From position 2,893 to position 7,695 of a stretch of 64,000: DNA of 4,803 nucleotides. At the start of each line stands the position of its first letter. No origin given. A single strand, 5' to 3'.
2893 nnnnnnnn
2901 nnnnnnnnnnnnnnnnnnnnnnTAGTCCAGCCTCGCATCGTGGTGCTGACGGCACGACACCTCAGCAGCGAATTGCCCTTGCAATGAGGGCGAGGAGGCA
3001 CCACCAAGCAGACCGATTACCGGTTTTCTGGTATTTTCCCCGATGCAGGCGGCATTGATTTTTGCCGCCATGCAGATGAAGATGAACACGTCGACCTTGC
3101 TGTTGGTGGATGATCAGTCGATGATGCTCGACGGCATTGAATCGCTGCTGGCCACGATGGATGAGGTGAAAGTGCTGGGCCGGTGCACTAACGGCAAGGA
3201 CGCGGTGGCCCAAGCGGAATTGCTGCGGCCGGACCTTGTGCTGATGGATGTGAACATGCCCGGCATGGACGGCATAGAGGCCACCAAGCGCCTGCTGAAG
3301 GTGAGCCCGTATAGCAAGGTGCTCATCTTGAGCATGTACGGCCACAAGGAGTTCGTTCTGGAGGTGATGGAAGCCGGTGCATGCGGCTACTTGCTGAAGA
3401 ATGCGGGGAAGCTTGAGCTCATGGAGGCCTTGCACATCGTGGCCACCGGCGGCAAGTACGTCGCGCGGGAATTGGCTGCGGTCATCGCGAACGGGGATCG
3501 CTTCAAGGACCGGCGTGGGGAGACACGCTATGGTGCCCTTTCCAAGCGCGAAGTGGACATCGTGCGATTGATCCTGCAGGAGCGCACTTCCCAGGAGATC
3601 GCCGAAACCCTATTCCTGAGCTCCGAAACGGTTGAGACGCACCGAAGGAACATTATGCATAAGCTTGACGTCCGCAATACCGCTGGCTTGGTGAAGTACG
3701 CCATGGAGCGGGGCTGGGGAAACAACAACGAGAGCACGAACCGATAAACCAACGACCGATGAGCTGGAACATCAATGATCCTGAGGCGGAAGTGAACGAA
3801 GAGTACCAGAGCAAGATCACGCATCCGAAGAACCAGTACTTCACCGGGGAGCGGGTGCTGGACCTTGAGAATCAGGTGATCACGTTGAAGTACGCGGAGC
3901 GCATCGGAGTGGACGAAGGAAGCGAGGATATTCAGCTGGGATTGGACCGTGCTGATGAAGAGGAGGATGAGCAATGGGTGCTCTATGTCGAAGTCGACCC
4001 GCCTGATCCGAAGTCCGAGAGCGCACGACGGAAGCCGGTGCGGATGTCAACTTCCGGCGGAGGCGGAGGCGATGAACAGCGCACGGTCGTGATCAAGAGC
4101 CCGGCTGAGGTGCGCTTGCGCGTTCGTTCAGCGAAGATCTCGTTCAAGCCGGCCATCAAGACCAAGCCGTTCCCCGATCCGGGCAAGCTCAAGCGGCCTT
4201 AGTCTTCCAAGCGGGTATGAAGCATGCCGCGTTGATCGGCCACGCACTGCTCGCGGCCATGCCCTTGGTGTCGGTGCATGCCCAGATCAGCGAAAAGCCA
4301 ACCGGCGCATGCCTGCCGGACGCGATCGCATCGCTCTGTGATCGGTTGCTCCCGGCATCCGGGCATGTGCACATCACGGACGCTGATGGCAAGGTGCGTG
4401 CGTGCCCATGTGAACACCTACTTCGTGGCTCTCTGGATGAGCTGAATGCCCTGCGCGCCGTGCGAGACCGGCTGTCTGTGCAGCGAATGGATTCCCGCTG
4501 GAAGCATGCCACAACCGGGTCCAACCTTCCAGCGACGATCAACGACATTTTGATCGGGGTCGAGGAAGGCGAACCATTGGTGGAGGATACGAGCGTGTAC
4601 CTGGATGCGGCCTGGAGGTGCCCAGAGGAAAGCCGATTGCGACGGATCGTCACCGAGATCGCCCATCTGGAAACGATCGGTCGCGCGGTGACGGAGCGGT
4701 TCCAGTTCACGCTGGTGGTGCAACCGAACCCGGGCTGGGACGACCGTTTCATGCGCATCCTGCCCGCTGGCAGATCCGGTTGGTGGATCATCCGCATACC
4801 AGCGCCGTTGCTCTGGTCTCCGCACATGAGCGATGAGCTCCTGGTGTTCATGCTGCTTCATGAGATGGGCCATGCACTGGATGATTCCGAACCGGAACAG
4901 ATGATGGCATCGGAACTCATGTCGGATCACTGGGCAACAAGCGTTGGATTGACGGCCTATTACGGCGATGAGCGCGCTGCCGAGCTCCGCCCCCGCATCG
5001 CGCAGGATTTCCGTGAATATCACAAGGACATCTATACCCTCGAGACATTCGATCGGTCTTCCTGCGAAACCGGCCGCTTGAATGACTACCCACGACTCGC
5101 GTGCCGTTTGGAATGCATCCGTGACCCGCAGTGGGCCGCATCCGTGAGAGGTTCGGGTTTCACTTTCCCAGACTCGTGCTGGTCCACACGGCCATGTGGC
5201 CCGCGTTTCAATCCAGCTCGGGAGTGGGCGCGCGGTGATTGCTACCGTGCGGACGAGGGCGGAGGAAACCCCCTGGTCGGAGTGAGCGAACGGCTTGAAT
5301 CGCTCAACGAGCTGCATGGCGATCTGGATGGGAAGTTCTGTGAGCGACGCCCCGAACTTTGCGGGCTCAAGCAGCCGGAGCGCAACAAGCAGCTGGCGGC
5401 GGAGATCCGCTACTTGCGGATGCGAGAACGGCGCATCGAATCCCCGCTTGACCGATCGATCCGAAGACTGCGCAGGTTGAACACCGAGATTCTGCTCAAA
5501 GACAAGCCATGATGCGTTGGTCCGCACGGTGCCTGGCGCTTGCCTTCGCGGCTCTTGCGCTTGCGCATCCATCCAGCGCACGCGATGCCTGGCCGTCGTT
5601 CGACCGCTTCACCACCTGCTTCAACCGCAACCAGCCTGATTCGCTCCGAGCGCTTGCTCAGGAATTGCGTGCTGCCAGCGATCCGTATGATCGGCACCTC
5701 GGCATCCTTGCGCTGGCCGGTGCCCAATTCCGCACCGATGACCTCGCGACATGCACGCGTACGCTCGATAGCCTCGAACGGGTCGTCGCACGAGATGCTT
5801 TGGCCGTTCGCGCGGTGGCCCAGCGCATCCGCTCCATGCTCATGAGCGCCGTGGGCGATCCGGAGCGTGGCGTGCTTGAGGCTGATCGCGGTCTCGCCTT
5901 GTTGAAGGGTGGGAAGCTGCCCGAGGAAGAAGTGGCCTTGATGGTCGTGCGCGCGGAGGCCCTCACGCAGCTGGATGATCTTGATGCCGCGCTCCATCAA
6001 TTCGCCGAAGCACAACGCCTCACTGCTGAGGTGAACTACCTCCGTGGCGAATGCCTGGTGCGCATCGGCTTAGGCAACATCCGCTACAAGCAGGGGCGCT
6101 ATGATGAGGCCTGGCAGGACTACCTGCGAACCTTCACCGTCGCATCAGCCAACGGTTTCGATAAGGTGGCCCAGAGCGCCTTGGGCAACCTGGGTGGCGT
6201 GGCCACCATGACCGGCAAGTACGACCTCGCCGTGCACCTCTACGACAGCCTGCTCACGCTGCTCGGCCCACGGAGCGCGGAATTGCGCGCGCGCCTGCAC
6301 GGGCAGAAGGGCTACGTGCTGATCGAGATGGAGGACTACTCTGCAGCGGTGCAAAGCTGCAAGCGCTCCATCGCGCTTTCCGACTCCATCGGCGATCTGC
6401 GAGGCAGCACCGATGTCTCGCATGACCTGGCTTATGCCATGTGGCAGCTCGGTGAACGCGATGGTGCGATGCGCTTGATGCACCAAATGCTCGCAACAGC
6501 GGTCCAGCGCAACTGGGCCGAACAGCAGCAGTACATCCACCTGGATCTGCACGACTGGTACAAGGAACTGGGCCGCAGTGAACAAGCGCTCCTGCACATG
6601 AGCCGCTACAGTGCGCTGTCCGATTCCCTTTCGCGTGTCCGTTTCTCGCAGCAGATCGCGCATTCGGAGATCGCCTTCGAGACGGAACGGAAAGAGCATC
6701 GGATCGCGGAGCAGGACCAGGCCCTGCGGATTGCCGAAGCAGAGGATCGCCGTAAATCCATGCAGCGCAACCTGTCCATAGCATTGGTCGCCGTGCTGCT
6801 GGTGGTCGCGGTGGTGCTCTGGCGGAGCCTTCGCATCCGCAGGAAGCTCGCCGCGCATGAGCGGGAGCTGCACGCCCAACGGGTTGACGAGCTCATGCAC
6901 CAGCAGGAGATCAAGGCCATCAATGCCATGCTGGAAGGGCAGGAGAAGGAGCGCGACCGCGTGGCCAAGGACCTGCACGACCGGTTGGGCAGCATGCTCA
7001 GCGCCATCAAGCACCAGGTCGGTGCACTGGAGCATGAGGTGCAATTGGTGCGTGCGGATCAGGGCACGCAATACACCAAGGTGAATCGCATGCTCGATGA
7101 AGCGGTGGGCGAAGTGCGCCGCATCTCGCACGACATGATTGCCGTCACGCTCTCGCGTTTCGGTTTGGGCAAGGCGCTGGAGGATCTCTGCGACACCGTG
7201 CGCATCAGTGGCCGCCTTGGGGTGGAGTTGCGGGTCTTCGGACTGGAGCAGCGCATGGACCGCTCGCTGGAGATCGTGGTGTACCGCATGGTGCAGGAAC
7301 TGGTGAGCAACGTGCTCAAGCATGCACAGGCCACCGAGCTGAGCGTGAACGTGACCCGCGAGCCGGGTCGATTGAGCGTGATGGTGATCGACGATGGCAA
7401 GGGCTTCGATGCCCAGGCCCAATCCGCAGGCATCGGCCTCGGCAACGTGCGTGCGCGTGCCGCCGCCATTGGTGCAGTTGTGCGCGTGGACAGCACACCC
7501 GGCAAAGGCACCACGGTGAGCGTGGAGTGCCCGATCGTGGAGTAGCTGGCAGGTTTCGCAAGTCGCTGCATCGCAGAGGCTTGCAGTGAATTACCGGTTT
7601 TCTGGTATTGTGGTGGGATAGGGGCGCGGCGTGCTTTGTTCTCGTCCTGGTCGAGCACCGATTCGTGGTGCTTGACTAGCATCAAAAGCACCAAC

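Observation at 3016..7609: Duplicated NarL-type 7-2-7 box links a TCS operon to the giant FG-GAP adhesin gene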

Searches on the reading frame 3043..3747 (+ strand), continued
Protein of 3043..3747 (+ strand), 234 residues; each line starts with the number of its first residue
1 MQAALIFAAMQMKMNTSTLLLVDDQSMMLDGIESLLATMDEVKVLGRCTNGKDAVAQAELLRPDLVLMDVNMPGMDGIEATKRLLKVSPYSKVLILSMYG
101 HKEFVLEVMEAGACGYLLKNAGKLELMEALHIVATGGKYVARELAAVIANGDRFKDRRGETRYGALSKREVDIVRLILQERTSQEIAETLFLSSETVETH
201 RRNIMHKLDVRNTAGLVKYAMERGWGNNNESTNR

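Call 66: search_protein_families(library=ncbifam, proteins=[window:3070-3747:+], max_evalue=0.001)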
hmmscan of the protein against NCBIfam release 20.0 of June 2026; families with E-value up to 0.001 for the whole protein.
window:3070-3747:+ (225 aa): 94 families (the best 25 are shown)
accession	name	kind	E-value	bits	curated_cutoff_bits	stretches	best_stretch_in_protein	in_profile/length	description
NF052445.1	RespRegMctR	equivalog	7.2e-52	175.8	300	1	10-215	4-203/205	two-component system response regulator MctR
NF007018.1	PRK09483.1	equivalog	1.8e-44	152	280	1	10-220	4-212/217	UvrY/SirA/GacA family response regulator transcription factor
NF011896.0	PRK15369.1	equivalog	3.7e-43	147.6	242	1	7-212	3-205/211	two component system response regulator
NF007935.0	PRK10651.1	equivalog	5.1e-42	143.5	250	1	5-203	4-202/216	two-component system response regulator NarL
NF007708.0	PRK10403.1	equivalog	2.6e-33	115.3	343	1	9-208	8-206/215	nitrate/nitrite response regulator protein NarP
NF047785.1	respo_reg_MadR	equivalog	1.3e-31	109.6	300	1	10-215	3-207/209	MadR family response regulator transcription factor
NF007403.0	PRK09935.1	equivalog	1.4e-26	93.4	271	1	5-212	1-205/210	fimbria biosynthesis transcriptional regulator FimZ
NF007419.0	PRK09958.1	equivalog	7.7e-26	90.9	251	1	11-212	4-199/204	acid-sensing system DNA-binding response regulator EvgA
NF007685.0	PRK10360.1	equivalog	4.3e-24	85.4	258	1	9-211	3-192/196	response regulator transcription factor UhpA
NF040749.1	tetrathio_RR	equivalog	1.6e-23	83.4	290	1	11-209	3-186/191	tetrathionate respiration response regulator TtrR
NF001965.0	PRK00742.1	subfamily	6.3e-22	78.2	293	1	9-115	5-112/357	chemotaxis-specific protein-glutamate methyltransferase CheB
NF006900.1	PRK09390.1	equivalog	1.2e-19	70.7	255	1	8-214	5-200/203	response regulator FixJ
NF009206.0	PRK12555.1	subfamily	3.6e-19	68.9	342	1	10-107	3-101/340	chemotaxis-specific protein-glutamate methyltransferase CheB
NF041367.1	CheY_Halo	equivalog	1.6e-18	67.1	200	1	11-122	2-111/114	chemotaxis protein CheY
NF008098.0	PRK10840.1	equivalog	1.3e-16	60.7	235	1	5-211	1-205/216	response regulator transcription factor RcsB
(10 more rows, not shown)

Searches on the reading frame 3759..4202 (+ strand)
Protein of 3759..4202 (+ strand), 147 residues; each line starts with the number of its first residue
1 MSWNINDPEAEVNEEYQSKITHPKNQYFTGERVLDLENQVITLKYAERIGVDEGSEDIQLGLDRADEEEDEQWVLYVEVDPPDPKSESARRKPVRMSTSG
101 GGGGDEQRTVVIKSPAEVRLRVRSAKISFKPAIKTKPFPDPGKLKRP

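Call 6: search_protein_families(library=pfam, proteins=[window:3759-4202:+])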
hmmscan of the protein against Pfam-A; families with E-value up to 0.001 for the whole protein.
window:3759-4202:+ (147 aa): 0 families

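Call 16: find_encoding_contigs(protein=window:3759-4202:+, flank=10000, max_places=10)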
Protein window:3759-4202:+ (147 aa): no gene with exactly this product is on record in the collection.

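Call 66: search_protein_families(library=ncbifam, proteins=[window:3759-4202:+], max_evalue=0.001)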
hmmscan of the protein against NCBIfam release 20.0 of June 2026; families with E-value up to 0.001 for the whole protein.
window:3759-4202:+ (147 aa): 0 families
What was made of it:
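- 3759..4202 (+): 147-aa acidic protein of unknown function in the operon. No Pfam or NCBIfam hit (calls 6, 66).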

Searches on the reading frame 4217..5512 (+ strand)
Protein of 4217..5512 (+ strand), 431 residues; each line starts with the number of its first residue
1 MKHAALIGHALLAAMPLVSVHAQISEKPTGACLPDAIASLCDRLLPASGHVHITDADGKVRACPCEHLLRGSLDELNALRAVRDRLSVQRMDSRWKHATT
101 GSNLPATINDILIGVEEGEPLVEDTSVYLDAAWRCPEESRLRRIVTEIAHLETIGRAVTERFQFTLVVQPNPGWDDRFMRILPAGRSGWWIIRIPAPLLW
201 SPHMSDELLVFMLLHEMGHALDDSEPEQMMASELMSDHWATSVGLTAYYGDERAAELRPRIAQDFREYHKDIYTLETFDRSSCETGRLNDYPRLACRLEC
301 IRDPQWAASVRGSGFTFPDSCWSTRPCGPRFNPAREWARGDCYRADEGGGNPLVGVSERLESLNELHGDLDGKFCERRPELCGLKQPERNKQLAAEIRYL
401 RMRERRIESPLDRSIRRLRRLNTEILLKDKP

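Call 6: search_protein_families(library=pfam, proteins=[window:4217-5512:+])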
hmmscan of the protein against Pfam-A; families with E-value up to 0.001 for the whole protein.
window:4217-5512:+ (431 aa): 0 families

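Call 15: find_encoding_contigs(protein=window:4217-5512:+, flank=10000, max_places=10)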
Protein window:4217-5512:+ (431 aa): no gene with exactly this product is on record in the collection.

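Call 17: find_homologous_proteins(query=window:4217-5512:+)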
Query window:4217-5512:+ (431 aa): 2 proteins with E <= 0.001 among 8000 candidates.
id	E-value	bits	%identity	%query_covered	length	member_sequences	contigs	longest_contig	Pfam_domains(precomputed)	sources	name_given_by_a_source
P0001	4.2e-233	792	80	100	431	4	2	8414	-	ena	-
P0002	8.0e-54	201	35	99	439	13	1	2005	-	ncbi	-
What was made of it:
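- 4217..5512 (+): 431-aa secreted, Cys-rich protein with an HEMGH (HExxH) motif, in the operon. Only two homologues were found (call 17).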

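Call 18: find_encoding_contigs(protein=P0001, flank=10000, max_places=10)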
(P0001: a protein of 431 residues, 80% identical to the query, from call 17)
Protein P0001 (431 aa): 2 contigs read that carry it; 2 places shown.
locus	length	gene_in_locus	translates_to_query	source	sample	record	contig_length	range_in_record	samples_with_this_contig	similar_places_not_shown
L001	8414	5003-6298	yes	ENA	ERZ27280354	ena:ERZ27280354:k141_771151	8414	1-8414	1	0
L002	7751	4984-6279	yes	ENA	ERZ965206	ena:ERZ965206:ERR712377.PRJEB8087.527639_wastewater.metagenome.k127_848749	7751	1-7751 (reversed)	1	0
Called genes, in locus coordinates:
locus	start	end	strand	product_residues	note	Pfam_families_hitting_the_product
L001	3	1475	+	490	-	?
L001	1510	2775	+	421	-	PF00083:Sugar_tr, PF05977:MFS_3 (weak), PF07690:MFS_1, PF12832:MFS_1_like, PF13347:MFS_2 (weak), PF07690:MFS_1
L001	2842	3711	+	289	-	PF02629:CoA_binding, PF13380:CoA_binding_2 (weak), PF13607:Succ_CoA_lig, PF00549:Ligase_CoA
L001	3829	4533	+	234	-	PF00072:Response_reg, PF00196:GerE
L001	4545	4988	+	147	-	-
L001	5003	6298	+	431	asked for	-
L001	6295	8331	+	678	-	PF17874:TPR_MalT (weak), PF00515:TPR_1 (faint), PF07719:TPR_2 (faint), PF13181:TPR_8 (faint), PF13424:TPR_12 (faint), PF07730:HisKA_3, PF02518:HATPase_c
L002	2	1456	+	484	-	?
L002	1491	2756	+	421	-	PF00083:Sugar_tr, PF05977:MFS_3 (weak), PF07690:MFS_1, PF12832:MFS_1_like, PF13347:MFS_2 (weak), PF07690:MFS_1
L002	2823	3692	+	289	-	PF02629:CoA_binding, PF13380:CoA_binding_2 (weak), PF13607:Succ_CoA_lig, PF00549:Ligase_CoA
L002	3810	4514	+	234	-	PF00072:Response_reg, PF00196:GerE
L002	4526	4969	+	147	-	-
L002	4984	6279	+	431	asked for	-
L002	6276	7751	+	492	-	?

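Call 19: find_encoding_contigs(protein=P0002, flank=10000, max_places=10)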
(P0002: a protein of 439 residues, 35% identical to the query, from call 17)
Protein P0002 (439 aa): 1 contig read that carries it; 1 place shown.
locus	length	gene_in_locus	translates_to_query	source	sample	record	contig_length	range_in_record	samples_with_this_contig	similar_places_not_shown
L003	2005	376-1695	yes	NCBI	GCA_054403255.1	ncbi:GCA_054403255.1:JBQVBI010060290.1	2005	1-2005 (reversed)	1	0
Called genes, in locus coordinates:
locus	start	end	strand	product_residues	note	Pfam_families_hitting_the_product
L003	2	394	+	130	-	?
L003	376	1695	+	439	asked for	-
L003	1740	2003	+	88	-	?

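Call 66: search_protein_families(library=ncbifam, proteins=[window:4217-5512:+], max_evalue=0.001)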
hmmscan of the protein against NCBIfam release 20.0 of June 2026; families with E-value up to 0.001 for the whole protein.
window:4217-5512:+ (431 aa): 0 families

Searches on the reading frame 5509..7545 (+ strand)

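Call 6: search_protein_families(library=pfam, proteins=[window:5509-7545:+])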
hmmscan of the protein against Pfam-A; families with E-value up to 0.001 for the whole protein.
window:5509-7545:+ (678 aa): 9 families
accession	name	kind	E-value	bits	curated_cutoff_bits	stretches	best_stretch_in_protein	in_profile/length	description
PF02518.31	HATPase_c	-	5.3e-14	53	26.4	1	591-676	6-109/111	Histidine kinase-, DNA gyrase B-, and HSP90-like ATPase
PF00515.34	TPR_1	-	3.4e-11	42.9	27.8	0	261-290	1-30/34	Tetratricopeptide repeat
PF07730.19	HisKA_3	-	4.9e-10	40.2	24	1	481-543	1-63/68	Histidine kinase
PF13424.12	TPR_12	-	3.5e-08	34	30.1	1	187-250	8-73/77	Tetratricopeptide repeat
PF07719.23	TPR_2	-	2.4e-07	30.8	27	0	187-201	6-20/34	Tetratricopeptide repeat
PF13176.12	TPR_7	-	3.8e-06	27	27.9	0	224-251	1-28/36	Tetratricopeptide repeat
PF13181.12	TPR_8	-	8.9e-06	25.9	25.7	0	261-291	1-31/34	Tetratricopeptide repeat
PF13374.12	TPR_10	-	6.8e-05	23.2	27.5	0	305-331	6-32/42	Tetratricopeptide repeat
PF13581.12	HATPase_c_2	-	0.00039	20.9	27.4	0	594-638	35-84/127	Histidine kinase-like ATPase domain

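Call 66: search_protein_families(library=ncbifam, proteins=[window:5509-7545:+], max_evalue=0.001)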
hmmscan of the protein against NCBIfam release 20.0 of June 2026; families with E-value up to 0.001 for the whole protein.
window:5509-7545:+ (678 aa): 10 families
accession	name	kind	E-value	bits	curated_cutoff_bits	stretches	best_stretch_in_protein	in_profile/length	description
NF052443.1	SensHisKinMctS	equivalog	5.7e-33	113.9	700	1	410-675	192-447/457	two-component system sensor histidine kinase MctS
NF008649.0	PRK11644.1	equivalog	2.7e-25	89.1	408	1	450-676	274-496/499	signal transduction histidine-protein kinase/phosphatase UhpB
NF052531.1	Strep_LiaS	equivalog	7.6e-24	84.6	450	1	457-677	108-328/328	envelope stress sensor histidine kinase LiaS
NF008184.0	PRK10935.1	equivalog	4.9e-22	78.3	553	1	480-674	362-557/565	nitrate/nitrite two-component system sensor histidine kinase NarQ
NF007896.0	PRK10600.1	equivalog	5.8e-16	58.3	578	1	480-673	389-582/598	nitrate/nitrite two-component system sensor histidine kinase NarX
NF047786.1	his_kin_MadS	equivalog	3e-10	39.8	500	1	436-674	186-433/434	MadS family sensor histidine kinase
NF053520.1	HK_Porph_FimS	equivalog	4e-08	32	600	1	144-440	86-380/618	sensor histidine kinase FimS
NF041832.1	near_NosP_CTERM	subfamily_domain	6.3e-07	28.8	400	1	506-677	38-226/370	NahK/ErcS family hybrid sensor histidine kinase/response regulator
NF003144.0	PRK04069.1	equivalog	0.00084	18.8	145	0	577-642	27-98/161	anti-sigma B factor RsbW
NF033762.1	social_mot_Tgl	equivalog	0.00084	18.7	225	0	184-209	102-127/252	social motility TPR repeat lipoprotein Tgl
